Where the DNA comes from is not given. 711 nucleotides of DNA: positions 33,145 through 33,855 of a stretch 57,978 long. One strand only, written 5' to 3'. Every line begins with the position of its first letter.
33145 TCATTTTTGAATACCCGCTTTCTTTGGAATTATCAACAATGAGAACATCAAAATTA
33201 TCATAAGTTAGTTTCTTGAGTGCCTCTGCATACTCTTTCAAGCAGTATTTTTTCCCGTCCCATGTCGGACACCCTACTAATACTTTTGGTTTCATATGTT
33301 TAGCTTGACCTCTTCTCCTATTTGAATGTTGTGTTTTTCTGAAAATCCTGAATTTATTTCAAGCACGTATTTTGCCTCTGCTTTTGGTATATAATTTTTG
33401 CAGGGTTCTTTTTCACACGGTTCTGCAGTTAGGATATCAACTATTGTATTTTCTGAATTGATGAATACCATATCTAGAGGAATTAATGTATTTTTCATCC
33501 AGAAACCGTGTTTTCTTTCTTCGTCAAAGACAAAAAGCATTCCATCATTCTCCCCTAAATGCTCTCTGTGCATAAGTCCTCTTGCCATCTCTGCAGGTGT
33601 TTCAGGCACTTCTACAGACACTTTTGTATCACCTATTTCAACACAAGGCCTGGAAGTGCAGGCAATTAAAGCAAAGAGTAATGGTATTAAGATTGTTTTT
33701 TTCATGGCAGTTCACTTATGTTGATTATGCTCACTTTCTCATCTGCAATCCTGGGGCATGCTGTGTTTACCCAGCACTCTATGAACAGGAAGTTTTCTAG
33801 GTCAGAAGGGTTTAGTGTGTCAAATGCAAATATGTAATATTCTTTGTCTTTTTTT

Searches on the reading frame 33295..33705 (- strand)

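Call 75: search_protein_families(library=pfam, proteins=[window:33295-33705:-], max_evalue=0.01)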
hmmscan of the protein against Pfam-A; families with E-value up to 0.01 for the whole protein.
window:33295-33705:- (137 aa): 1 family
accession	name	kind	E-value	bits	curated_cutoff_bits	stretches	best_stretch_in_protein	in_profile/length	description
PF02643.20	DUF192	-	2.7e-34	117.6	27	1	29-134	1-95/96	Uncharacterized ACR, COG1430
